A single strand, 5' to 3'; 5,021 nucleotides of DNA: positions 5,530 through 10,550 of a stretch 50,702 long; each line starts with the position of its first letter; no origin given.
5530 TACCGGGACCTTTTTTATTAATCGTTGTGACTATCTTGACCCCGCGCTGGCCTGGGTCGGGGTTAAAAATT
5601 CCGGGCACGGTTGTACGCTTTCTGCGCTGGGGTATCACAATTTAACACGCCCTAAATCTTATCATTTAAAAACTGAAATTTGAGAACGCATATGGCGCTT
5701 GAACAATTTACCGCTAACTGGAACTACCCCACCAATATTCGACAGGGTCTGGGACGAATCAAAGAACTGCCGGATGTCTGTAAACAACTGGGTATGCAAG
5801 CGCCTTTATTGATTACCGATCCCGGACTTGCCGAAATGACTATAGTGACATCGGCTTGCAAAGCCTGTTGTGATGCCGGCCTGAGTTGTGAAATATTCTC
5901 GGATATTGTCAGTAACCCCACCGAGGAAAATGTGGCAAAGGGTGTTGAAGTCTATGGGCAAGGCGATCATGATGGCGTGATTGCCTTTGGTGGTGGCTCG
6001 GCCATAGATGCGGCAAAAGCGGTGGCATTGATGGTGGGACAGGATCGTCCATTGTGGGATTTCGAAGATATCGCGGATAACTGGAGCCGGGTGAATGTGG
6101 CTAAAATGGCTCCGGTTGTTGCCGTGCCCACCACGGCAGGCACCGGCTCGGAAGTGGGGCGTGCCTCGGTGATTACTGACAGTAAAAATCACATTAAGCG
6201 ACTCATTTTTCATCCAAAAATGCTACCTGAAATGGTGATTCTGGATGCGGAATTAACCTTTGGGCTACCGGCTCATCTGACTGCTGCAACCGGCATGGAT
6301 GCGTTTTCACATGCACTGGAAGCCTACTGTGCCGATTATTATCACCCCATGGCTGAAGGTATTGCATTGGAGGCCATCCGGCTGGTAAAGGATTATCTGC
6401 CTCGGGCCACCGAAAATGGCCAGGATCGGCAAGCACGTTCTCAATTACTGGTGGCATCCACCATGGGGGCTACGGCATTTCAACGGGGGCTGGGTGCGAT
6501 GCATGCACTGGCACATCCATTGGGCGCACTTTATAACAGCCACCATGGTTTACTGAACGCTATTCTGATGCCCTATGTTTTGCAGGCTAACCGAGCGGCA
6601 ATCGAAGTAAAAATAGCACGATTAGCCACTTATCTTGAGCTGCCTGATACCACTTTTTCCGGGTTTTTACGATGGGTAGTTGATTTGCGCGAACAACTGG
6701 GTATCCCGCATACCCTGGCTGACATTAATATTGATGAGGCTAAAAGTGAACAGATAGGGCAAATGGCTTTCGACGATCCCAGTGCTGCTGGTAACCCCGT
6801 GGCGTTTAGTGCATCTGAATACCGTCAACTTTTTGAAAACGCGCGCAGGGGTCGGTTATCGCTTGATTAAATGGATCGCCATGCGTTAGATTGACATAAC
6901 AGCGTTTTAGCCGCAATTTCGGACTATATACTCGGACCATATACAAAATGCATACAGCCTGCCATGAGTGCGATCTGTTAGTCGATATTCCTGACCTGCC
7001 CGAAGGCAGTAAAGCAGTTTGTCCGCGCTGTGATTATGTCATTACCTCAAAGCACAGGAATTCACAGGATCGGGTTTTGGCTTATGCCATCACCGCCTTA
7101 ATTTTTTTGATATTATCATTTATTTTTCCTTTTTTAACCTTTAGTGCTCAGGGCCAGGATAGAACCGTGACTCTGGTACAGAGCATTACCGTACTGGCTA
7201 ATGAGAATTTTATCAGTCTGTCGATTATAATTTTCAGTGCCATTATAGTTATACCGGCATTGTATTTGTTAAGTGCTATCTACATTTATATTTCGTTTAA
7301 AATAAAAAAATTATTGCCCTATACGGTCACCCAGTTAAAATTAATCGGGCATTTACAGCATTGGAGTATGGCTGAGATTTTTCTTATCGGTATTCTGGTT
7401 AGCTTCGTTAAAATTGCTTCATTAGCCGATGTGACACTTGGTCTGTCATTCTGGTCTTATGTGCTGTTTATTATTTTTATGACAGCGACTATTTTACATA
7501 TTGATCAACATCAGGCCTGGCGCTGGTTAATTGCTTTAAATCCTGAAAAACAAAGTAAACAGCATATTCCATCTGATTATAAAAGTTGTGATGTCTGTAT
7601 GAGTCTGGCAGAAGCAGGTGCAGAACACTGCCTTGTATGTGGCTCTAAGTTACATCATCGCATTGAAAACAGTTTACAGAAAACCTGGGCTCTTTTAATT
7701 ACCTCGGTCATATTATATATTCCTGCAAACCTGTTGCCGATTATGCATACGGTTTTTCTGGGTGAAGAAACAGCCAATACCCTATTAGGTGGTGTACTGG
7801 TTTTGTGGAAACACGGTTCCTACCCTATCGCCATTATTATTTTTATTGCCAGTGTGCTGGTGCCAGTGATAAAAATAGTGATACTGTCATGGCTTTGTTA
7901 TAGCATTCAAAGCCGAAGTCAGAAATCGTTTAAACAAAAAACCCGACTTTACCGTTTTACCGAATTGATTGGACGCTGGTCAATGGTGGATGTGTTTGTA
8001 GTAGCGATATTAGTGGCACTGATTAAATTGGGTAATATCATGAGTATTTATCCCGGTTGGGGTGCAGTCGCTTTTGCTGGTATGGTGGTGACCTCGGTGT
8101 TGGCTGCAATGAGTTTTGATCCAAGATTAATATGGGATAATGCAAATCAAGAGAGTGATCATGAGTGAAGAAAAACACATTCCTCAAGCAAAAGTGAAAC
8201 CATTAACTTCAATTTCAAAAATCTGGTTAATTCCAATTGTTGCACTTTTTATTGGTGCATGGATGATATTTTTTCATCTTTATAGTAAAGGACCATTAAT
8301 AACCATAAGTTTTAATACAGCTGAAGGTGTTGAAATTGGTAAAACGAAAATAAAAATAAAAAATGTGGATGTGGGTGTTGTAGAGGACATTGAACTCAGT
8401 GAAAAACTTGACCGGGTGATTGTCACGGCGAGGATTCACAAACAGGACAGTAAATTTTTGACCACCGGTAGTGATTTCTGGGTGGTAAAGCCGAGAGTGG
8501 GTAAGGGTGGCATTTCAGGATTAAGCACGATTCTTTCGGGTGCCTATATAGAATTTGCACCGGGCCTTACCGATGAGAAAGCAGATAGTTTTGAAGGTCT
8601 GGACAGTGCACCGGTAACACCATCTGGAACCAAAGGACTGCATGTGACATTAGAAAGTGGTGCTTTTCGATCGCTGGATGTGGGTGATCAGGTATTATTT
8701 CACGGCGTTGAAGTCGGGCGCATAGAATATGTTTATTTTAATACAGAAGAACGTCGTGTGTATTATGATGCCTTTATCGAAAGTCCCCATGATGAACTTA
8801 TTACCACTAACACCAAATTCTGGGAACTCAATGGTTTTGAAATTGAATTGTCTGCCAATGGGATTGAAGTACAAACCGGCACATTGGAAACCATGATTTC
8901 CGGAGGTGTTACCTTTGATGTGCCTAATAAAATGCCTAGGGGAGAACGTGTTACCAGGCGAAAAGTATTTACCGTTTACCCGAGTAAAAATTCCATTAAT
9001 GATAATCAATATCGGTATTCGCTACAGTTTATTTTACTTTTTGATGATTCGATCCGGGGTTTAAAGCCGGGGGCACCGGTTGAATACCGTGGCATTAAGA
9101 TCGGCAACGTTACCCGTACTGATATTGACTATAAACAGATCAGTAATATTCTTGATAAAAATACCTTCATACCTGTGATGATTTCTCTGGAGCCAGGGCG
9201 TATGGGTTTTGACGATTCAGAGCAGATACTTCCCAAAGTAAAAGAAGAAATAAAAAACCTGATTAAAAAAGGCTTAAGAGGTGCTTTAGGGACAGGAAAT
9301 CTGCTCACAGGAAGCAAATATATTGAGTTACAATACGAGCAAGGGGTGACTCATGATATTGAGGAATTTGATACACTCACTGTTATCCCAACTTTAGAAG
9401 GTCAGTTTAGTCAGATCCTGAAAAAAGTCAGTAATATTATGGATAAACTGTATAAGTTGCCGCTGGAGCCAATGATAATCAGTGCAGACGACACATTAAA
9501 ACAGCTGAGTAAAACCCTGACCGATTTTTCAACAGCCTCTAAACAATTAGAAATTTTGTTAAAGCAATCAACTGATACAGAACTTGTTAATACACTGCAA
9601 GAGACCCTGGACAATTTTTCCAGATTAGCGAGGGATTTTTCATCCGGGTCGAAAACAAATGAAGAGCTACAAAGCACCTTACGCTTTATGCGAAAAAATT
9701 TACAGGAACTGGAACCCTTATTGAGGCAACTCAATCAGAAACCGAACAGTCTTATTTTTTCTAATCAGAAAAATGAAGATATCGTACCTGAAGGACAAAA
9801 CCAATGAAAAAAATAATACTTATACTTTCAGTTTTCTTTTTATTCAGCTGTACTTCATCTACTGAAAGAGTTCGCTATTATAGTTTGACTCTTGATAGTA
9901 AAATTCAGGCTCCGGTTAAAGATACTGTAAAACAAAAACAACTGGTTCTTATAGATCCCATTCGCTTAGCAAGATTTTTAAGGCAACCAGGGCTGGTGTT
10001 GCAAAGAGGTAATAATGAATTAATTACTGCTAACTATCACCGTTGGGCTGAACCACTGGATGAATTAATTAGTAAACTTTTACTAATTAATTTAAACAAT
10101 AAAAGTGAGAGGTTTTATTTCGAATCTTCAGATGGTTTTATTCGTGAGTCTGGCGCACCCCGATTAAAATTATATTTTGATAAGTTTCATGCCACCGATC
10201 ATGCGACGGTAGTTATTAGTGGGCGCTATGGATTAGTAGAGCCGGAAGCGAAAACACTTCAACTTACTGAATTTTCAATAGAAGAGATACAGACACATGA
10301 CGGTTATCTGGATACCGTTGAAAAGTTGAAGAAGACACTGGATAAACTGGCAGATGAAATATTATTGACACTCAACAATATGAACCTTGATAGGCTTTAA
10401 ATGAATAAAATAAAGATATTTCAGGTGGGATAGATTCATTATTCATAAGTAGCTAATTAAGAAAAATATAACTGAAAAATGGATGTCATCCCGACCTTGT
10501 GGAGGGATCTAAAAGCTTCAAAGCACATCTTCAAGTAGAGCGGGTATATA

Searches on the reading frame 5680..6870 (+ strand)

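Call 15: search_protein_families(library=pfam, proteins=[window:5680-6870:+], max_evalue=0.01)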
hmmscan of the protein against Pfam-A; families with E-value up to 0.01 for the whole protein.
window:5680-6870:+ (396 aa): 3 families
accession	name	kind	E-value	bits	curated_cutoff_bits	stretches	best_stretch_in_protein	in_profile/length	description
PF00465.25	Fe-ADH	-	3.2e-51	173.7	31.3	1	17-189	1-167/168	Iron-containing alcohol dehydrogenase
PF25137.1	ADH_Fe_C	-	8.9e-41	140.1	27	1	201-388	1-193/194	Fe-containing alcohol dehydrogenase family, C-terminal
PF13685.12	Fe-ADH_2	-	5.7e-12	46.3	28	1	25-117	5-95/149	Iron-containing alcohol dehydrogenase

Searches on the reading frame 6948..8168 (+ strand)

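Call 15: search_protein_families(library=pfam, proteins=[window:6948-8168:+], max_evalue=0.01)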
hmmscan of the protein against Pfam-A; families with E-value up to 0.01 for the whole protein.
window:6948-8168:+ (406 aa): 2 families
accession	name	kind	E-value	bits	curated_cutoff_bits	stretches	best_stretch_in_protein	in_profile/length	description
PF04403.18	PqiA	-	7.7e-97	321.9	23.8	2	243-399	1-155/156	Paraquat-inducible protein A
PF12773.13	DZR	-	0.0068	17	27.3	0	205-236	6-35/45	Double zinc ribbon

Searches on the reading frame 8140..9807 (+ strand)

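Call 15: search_protein_families(library=pfam, proteins=[window:8140-9807:+], max_evalue=0.01)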
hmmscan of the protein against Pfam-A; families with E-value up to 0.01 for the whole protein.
window:8140-9807:+ (555 aa): 1 family
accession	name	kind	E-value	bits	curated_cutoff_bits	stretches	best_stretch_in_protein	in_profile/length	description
PF02470.25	MlaD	-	3e-37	127.1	25.1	3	51-142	2-81/81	MlaD protein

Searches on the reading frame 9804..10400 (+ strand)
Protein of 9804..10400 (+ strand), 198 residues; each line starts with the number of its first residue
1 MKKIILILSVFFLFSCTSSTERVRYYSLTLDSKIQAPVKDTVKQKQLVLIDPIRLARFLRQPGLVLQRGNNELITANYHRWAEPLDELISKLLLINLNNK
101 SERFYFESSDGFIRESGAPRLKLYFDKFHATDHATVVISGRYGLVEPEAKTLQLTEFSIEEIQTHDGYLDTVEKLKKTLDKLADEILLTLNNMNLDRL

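Call 15: search_protein_families(library=pfam, proteins=[window:9804-10400:+], max_evalue=0.01)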
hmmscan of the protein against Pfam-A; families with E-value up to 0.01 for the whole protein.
window:9804-10400:+ (198 aa): 1 family
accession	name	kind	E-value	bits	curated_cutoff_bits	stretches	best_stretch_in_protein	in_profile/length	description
PF03886.18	ABC_trans_aux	-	3.5e-23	82.4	26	1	28-186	3-160/161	ABC-type transport auxiliary lipoprotein component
